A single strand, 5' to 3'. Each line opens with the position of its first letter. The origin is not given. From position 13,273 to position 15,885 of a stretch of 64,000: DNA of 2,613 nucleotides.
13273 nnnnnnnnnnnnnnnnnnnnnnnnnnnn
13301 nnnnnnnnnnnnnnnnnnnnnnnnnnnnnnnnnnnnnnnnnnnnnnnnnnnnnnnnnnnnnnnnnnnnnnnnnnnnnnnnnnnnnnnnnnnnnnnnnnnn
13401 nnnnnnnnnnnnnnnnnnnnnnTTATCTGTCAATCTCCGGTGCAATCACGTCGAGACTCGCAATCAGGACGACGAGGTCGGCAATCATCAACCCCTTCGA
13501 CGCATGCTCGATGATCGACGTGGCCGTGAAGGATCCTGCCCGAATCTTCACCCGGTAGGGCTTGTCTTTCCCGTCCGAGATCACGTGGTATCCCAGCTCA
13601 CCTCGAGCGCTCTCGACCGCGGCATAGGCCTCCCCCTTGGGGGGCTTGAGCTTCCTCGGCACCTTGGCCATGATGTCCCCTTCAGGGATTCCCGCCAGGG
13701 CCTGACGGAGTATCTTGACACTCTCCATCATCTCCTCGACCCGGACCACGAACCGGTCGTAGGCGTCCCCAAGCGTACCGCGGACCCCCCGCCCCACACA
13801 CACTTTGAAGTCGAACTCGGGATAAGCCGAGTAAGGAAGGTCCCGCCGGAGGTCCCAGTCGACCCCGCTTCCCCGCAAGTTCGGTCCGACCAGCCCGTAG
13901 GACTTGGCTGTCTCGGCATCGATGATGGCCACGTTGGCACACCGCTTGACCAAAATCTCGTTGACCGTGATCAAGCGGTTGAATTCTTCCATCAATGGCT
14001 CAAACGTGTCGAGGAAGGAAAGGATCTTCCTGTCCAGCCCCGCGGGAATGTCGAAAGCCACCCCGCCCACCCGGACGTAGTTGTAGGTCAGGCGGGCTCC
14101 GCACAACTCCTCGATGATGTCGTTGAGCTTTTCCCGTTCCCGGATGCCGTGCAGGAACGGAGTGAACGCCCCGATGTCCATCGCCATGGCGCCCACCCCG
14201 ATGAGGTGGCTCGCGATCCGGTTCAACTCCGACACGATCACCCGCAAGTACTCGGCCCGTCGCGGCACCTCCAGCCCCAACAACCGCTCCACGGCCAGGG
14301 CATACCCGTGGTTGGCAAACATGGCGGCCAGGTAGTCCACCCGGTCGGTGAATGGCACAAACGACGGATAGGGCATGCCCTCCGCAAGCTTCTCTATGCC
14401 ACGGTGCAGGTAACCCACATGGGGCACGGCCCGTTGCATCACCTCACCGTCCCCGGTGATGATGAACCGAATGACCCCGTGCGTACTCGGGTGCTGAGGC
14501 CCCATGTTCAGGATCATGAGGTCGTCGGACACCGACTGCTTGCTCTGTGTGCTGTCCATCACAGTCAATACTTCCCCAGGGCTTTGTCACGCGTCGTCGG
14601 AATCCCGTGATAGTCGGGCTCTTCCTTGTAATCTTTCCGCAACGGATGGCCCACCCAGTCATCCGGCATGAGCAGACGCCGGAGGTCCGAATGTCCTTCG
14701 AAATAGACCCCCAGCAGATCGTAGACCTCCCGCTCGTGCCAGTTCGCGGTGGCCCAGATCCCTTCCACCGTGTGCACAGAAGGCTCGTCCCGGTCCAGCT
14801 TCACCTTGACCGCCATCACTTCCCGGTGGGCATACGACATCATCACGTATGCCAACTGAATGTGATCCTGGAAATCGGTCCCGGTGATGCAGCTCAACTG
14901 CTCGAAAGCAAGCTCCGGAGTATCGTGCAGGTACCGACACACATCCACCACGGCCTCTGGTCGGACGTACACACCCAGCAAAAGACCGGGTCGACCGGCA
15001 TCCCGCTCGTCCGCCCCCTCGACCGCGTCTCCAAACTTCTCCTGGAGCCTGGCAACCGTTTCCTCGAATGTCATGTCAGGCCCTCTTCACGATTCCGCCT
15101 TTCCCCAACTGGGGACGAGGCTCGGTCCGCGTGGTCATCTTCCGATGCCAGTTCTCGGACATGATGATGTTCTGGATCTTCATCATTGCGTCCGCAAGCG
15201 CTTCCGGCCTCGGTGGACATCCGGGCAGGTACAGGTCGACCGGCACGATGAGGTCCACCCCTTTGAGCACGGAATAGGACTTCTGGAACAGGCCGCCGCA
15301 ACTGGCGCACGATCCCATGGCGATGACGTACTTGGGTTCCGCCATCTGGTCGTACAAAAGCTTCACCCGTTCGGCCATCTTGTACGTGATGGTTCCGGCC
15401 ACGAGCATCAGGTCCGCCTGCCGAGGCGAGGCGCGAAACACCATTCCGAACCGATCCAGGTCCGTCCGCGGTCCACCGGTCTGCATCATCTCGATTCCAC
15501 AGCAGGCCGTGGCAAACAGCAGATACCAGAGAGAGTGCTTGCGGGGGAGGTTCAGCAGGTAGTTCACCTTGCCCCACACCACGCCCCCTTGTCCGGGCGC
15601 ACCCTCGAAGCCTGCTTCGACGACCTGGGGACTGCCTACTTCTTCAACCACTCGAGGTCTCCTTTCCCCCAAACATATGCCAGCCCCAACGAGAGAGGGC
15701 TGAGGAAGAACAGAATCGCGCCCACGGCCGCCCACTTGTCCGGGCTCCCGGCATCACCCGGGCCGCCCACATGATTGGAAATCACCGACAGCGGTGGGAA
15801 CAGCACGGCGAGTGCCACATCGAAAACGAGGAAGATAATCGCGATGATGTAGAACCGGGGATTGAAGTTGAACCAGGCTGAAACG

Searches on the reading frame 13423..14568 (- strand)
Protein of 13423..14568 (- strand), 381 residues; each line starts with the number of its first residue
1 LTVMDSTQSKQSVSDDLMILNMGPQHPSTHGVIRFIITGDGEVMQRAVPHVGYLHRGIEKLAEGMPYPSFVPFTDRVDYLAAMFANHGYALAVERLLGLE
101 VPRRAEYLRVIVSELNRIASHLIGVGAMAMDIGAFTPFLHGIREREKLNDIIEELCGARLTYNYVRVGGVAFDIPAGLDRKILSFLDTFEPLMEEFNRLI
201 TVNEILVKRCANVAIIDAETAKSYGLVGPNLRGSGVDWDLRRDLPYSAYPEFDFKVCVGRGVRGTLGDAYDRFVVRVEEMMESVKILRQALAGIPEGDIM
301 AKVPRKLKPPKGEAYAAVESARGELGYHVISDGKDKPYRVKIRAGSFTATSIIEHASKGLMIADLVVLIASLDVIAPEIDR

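Call 8: search_protein_families(library=ncbifam, proteins=[window:13423-14568:-], max_evalue=0.00001)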
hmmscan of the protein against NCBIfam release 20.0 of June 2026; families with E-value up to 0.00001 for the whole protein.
window:13423-14568:- (381 aa): 7 families
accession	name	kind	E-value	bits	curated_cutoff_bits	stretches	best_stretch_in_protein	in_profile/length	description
NF008974.0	PRK12322.1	equivalog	7.6e-144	479.2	522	1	16-380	5-365/366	NADH-quinone oxidoreductase subunit D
NF004739.1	PRK06075.1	equivalog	9.3e-136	452.6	360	2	19-305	2-283/384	NADH-quinone oxidoreductase subunit D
TIGR01962.1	NuoD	equivalog_domain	4.4e-134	447.2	459.35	2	17-305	2-285/386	NADH dehydrogenase (quinone) subunit D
NF009808.0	PRK13292.1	equivalog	8.9e-115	384.3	1156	2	4-301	394-686/791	NADH-quinone oxidoreductase subunit B/C/D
NF008728.0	PRK11742.1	equivalog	7.9e-109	364.6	840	2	10-311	207-503/598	NADH-quinone oxidoreductase subunit C/D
NF005649.0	PRK07415.1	equivalog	7.3e-105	351.2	583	2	15-298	8-287/394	NAD(P)H-quinone oxidoreductase subunit H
NF040602.1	F420_dehyd_FpoD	exception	6.2e-101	338.1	600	1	13-381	3-372/372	F420H2 dehydrogenase subunit FpoD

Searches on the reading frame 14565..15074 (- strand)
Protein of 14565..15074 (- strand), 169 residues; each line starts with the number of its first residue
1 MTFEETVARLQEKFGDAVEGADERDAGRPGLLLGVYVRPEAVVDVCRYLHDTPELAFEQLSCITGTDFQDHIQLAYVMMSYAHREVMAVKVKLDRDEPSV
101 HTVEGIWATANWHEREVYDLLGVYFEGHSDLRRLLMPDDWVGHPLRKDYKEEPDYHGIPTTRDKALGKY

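Call 8: search_protein_families(library=ncbifam, proteins=[window:14565-15074:-], max_evalue=0.00001)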
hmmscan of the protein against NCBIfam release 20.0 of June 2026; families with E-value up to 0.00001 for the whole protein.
window:14565-15074:- (169 aa): 17 families
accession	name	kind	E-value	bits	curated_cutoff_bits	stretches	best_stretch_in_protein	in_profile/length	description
NF005832.0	PRK07735.1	equivalog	5.2e-44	151.2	431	1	37-150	311-424/430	NADH-quinone oxidoreductase subunit C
TIGR01961.1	NuoC_fam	subfamily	9.4e-38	129.5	122.45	1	35-150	3-119/122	NADH (or F420H2) dehydrogenase, subunit C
NF040611.1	F420_dehyd_FpoC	exception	4.7e-34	117.6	220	1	3-154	3-151/158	F420H2 dehydrogenase subunit FpoC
NF005856.0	PRK07785.1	equivalog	1.2e-33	117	224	1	33-149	102-222/246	NADH-quinone oxidoreductase subunit C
NF004735.0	PRK06074.2-2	equivalog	1.6e-32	112.6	176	1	4-154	4-151/158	NADH-quinone oxidoreductase subunit C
NF004737.0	PRK06074.2-4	equivalog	9.9e-32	109.9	144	1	44-150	22-125/150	NADH-quinone oxidoreductase subunit C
NF009808.0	PRK13292.1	equivalog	4.5e-28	97.6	1156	1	7-151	228-375/791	NADH-quinone oxidoreductase subunit B/C/D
NF004733.0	PRK06074.1-5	equivalog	6.9e-27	94.4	225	1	33-149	31-149/203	NADH-quinone oxidoreductase subunit C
NF009141.0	PRK12494.1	equivalog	1.3e-26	93.5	175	1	39-156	50-169/175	NAD(P)H-quinone oxidoreductase subunit J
NF006304.0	PRK08491.1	equivalog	1.2e-25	90.6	228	1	35-151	61-176/263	NADH-quinone oxidoreductase subunit C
NF008728.0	PRK11742.1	equivalog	9.8e-25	86.9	840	1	5-150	23-173/598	NADH-quinone oxidoreductase subunit C/D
NF004730.0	PRK06074.1-1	equivalog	2.4e-24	86.3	193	1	9-149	11-156/200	NADH-quinone oxidoreductase subunit C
NF004732.0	PRK06074.1-4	equivalog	6.4e-20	71.9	376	1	77-149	122-195/250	NADH-quinone oxidoreductase subunit C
NF004734.0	PRK06074.2-1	equivalog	2.6e-18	66.6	169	1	36-150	31-150/164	NADH-quinone oxidoreductase subunit C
NF004731.0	PRK06074.1-3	equivalog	8.6e-18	64.9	303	1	36-149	30-145/207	NADH-quinone oxidoreductase subunit C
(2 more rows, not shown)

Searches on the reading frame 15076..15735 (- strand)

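Call 8: search_protein_families(library=ncbifam, proteins=[window:15076-15735:-], max_evalue=0.00001)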
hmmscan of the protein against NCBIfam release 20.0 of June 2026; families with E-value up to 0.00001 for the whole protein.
window:15076-15735:- (219 aa): 13 families
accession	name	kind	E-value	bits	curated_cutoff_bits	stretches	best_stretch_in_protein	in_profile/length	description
NF011393.0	PRK14818.1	equivalog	1.3e-76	255.9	255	1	55-200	19-164/173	NADH dehydrogenase subunit B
NF005012.1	PRK06411.1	subfamily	4.6e-68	227.9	116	1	50-196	17-163/166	NADH-quinone oxidoreductase subunit NuoB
TIGR01957.1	nuoB_fam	subfamily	1.2e-63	213.4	142.7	1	52-192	2-143/145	NADH-quinone oxidoreductase subunit B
NF011390.0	PRK14815.1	equivalog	4.3e-61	205.4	281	1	49-207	15-173/183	NADH dehydrogenase subunit B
NF011394.0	PRK14819.1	equivalog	6.8e-60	202.8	312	1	49-202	13-167/264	NADH-quinone oxidoreductase subunit B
NF011391.0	PRK14816.1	equivalog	2e-58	197.3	283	1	51-200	36-186/196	NADH-quinone oxidoreductase subunit B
NF011388.0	PRK14813.1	equivalog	1.3e-57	194.7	294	1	50-196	11-158/189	NADH dehydrogenase subunit B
NF011395.0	PRK14820.1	equivalog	5.7e-55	185.9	263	1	44-202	11-168/180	NADH-quinone oxidoreductase subunit B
NF009808.0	PRK13292.1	equivalog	9.9e-52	175.8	1156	1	53-195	11-153/791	NADH-quinone oxidoreductase subunit B/C/D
NF011389.0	PRK14814.1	equivalog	5.5e-51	173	285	1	55-194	21-160/186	NADH dehydrogenase subunit B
NF011392.0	PRK14817.1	equivalog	6.3e-47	159.6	271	1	51-204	20-171/182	NADH-quinone oxidoreductase subunit B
TIGR03294.1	FrhG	equivalog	2.3e-07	30.8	245.5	1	106-187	50-140/228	coenzyme F420 hydrogenase subunit gamma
NF045875.1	F420_non_VhuG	exception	2e-06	27.3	450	0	156-187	132-163/286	F420-non-reducing hydrogenase subunit VhuG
